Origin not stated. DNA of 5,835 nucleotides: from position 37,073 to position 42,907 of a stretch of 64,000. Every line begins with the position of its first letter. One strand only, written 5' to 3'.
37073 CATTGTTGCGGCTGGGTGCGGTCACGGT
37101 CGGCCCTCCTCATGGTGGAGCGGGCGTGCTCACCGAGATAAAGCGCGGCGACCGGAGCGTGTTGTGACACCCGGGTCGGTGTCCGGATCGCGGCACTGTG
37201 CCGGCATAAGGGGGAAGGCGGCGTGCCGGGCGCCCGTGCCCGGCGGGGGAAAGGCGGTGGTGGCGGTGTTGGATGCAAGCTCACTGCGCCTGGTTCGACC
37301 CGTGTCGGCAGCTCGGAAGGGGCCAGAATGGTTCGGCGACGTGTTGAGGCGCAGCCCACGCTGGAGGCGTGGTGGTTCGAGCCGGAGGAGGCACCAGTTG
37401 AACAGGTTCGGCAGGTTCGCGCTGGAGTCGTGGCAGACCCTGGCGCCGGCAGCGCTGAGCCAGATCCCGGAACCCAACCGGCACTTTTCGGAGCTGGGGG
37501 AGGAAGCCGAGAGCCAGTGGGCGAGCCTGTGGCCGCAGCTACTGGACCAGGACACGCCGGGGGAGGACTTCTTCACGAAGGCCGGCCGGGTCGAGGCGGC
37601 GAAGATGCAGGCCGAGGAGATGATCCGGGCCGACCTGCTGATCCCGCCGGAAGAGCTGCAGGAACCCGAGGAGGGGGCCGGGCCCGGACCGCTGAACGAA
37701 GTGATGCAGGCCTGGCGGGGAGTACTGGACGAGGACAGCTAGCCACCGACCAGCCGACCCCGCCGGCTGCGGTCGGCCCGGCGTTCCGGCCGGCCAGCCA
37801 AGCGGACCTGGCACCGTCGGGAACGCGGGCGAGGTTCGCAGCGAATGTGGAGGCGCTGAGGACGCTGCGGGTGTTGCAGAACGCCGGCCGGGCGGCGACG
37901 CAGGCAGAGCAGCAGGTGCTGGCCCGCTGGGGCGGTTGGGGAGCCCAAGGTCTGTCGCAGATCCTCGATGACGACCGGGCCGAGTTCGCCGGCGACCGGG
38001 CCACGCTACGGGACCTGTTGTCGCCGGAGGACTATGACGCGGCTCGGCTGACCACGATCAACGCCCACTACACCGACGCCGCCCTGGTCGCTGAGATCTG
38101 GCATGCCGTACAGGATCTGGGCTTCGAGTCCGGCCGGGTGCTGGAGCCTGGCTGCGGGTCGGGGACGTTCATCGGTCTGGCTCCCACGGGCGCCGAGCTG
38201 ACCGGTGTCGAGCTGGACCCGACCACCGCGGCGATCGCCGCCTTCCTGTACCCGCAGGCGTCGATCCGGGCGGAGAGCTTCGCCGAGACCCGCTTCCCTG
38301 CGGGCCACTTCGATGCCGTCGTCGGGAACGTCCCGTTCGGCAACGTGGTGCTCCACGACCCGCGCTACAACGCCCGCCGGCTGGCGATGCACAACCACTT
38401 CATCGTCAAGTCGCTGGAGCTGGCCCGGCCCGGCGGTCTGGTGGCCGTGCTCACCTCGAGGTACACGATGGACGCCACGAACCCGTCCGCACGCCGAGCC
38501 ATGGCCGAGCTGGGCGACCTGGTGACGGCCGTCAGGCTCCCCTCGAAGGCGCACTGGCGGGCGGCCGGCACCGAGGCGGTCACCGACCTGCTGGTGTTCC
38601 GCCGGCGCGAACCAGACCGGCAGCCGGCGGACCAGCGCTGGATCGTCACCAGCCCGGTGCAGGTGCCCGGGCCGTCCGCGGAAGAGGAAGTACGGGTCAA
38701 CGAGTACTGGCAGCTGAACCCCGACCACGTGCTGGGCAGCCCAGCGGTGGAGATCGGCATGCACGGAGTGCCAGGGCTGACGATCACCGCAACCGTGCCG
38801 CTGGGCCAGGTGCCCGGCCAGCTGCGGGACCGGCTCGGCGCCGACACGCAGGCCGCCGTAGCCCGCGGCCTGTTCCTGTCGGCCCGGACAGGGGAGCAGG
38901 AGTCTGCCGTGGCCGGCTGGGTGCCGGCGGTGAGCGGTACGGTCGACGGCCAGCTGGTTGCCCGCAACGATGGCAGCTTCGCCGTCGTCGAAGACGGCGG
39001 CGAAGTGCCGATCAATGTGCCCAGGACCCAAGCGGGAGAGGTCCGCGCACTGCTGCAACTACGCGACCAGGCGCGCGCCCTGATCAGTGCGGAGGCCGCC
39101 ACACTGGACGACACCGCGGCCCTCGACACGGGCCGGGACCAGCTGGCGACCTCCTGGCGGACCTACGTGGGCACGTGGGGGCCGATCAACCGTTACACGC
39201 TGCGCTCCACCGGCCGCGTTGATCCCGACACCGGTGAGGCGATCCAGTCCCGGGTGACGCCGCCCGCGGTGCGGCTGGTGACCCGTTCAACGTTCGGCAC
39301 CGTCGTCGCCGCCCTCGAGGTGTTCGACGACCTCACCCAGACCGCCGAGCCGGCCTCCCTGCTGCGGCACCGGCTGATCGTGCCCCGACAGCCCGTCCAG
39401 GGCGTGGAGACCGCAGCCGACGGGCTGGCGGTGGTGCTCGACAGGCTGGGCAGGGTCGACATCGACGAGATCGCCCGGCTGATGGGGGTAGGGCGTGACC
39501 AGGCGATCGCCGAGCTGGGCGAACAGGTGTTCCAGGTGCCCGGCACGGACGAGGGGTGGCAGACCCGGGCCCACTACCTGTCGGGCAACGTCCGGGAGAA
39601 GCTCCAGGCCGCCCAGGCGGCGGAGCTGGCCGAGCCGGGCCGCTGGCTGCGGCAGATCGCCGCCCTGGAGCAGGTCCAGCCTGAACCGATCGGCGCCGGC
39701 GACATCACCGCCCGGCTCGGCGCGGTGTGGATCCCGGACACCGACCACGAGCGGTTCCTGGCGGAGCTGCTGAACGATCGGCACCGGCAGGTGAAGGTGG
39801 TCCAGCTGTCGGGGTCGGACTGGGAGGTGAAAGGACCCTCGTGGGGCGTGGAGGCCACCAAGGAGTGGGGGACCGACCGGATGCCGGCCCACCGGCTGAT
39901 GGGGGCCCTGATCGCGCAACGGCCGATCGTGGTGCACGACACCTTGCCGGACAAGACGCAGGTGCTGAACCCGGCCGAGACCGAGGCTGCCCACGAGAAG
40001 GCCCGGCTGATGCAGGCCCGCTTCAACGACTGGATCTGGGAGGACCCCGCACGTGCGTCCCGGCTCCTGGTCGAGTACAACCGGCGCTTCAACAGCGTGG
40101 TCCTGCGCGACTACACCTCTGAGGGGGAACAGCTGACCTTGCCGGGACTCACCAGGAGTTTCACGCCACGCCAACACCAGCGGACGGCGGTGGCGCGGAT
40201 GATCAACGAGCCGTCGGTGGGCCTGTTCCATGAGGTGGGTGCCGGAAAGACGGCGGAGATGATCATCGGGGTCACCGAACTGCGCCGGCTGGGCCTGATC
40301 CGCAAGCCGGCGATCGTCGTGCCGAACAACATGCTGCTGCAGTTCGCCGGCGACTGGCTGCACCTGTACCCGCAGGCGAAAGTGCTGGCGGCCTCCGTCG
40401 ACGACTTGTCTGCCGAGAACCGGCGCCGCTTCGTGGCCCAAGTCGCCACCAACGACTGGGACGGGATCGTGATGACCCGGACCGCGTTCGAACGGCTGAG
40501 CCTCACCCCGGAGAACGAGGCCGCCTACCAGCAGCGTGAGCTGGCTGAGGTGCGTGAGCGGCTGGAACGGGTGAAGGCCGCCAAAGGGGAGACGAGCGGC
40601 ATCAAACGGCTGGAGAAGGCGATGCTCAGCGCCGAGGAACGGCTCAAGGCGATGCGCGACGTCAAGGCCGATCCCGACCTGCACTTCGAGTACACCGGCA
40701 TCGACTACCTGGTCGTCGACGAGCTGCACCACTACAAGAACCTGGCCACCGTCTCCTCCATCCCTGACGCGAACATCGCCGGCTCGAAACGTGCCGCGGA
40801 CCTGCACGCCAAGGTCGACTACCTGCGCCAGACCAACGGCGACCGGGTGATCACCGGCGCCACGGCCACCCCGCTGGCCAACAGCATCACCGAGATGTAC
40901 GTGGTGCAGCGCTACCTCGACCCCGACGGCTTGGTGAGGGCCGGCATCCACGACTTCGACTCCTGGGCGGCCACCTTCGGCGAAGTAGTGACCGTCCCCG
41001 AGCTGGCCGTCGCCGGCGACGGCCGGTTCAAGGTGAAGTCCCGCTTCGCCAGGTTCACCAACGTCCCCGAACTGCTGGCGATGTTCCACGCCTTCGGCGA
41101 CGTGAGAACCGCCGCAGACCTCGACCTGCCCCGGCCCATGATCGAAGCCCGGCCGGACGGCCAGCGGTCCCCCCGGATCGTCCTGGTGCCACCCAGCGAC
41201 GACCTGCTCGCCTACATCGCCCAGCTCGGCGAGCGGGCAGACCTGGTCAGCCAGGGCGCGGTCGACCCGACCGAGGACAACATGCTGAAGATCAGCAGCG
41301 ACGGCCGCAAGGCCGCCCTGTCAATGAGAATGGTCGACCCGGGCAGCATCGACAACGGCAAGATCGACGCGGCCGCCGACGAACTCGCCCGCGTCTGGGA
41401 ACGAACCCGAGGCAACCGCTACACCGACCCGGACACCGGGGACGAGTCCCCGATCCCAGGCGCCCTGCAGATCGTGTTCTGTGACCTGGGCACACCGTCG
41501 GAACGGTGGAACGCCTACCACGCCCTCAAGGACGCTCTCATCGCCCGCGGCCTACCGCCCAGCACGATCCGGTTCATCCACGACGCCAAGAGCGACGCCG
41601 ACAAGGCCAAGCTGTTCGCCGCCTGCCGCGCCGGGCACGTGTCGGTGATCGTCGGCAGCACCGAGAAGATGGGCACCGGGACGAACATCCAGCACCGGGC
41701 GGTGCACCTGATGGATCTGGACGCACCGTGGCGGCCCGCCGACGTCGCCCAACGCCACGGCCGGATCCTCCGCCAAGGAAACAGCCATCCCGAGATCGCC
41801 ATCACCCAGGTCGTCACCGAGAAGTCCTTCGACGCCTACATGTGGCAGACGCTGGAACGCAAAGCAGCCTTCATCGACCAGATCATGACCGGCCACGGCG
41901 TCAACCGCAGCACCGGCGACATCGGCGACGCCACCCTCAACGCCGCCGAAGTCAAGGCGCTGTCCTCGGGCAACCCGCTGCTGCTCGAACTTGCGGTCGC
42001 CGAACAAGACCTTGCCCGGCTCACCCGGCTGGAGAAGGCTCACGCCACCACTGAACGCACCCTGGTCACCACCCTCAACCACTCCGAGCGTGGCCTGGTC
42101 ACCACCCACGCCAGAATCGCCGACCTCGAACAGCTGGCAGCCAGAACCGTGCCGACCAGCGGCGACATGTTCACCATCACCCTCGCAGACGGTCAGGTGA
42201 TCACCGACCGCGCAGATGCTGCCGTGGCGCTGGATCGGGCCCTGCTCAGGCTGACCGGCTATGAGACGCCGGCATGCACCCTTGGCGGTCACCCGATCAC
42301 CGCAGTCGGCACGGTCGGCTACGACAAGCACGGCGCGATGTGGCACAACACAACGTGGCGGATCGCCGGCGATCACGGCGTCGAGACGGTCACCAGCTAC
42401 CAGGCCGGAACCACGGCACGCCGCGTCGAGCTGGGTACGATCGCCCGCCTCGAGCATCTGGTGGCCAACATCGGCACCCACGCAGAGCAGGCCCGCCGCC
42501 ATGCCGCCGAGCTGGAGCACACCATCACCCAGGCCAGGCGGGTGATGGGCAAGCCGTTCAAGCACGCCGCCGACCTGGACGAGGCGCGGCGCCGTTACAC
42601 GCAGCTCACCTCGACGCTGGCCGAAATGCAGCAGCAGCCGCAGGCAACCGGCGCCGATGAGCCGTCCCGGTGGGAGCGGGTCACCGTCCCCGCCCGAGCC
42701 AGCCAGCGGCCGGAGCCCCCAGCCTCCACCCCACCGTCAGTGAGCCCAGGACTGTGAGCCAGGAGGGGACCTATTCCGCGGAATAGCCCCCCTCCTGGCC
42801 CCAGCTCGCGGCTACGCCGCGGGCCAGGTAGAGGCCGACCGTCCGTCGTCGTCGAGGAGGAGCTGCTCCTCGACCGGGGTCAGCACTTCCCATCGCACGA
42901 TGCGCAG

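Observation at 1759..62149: Seven dispersed copies of a perfect palindrome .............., all between genes or at gene termini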

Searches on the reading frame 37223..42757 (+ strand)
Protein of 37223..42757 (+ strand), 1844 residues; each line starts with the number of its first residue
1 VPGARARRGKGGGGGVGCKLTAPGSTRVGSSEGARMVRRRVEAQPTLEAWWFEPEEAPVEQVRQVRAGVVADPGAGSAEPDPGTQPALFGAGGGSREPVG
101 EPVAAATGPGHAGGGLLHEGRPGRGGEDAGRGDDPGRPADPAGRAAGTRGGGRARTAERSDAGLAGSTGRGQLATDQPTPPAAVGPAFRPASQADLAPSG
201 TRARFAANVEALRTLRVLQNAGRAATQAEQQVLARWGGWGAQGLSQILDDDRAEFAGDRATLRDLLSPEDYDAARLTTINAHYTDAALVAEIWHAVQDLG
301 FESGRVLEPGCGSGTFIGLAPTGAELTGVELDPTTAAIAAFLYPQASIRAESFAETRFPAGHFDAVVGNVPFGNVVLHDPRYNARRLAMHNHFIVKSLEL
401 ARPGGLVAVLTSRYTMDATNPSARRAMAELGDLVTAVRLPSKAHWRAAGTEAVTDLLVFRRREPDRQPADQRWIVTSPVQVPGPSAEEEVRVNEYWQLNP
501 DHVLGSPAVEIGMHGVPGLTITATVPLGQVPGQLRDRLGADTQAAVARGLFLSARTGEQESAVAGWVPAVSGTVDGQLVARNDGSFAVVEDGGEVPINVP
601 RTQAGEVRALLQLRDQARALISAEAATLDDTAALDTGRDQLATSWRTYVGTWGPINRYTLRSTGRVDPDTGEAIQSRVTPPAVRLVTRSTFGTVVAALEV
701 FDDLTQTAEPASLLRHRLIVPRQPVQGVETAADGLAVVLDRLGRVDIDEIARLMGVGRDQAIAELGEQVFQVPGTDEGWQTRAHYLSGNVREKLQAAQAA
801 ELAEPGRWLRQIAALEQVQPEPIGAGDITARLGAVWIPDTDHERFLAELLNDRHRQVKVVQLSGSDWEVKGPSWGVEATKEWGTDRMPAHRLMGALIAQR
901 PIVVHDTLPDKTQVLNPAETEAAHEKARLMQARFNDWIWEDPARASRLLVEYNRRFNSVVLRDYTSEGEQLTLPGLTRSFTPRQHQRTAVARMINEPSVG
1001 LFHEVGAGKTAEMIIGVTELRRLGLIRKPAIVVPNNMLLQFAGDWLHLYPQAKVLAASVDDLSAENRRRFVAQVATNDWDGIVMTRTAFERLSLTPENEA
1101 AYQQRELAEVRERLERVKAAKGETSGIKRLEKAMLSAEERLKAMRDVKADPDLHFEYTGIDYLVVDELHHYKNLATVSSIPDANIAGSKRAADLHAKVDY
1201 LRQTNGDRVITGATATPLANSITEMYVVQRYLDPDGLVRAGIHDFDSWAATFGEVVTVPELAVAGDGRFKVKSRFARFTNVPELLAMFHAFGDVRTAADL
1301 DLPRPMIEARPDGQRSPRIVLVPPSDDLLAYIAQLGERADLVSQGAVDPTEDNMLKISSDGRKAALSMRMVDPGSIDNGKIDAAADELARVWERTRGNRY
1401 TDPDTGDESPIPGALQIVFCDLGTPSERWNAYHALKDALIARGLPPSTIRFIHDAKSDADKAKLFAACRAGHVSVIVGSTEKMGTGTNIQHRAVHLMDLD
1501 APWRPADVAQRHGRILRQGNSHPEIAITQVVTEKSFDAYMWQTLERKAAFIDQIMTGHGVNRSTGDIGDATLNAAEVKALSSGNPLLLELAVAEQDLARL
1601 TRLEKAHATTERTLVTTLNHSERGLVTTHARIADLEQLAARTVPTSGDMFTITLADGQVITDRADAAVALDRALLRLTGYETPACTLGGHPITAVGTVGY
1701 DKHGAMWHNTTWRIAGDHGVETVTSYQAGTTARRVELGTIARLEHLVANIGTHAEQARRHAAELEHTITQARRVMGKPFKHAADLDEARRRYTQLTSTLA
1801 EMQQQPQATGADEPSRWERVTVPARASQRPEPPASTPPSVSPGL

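Call 9: search_protein_families(library=pfam, proteins=[window:37223-42757:+], max_evalue=0.01)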
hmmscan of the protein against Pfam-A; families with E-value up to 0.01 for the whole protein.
window:37223-42757:+ (1844 aa): 6 families
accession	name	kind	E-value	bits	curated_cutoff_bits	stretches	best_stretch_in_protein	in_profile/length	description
PF00271.37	Helicase_C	-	3.5e-06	27.7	23.5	1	1447-1519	40-110/110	Helicase conserved C-terminal domain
PF04851.21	ResIII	-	6e-05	23.4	22.5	1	980-1180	2-146/164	Type III restriction enzyme, res subunit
PF08241.18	Methyltransf_11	-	6.4e-05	24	21.2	1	307-369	1-67/95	Methyltransferase domain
PF13649.12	Methyltransf_25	-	6.9e-05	23.9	27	1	306-372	1-74/97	Methyltransferase domain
PF13489.12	Methyltransf_23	-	0.00017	21.8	27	1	298-411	18-118/164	Methyltransferase domain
PF07669.17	Eco57I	-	0.0027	18.2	25.3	1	350-426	62-149/171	Eco57I restriction-modification methylase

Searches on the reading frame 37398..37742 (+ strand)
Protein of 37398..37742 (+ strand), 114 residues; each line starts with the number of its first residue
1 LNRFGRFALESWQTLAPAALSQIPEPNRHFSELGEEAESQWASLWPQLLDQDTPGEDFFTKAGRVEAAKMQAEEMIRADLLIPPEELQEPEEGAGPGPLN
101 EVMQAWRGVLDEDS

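Call 75: search_protein_families(library=pfam, proteins=[window:37398-37742:+], max_evalue=5)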
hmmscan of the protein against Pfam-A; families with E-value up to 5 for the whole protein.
window:37398-37742:+ (114 aa): 1 family
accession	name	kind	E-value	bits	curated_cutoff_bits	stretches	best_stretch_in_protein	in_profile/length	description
PF14198.11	TnpV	-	0.082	13.3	27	1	27-80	52-110/111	Transposon-encoded protein TnpV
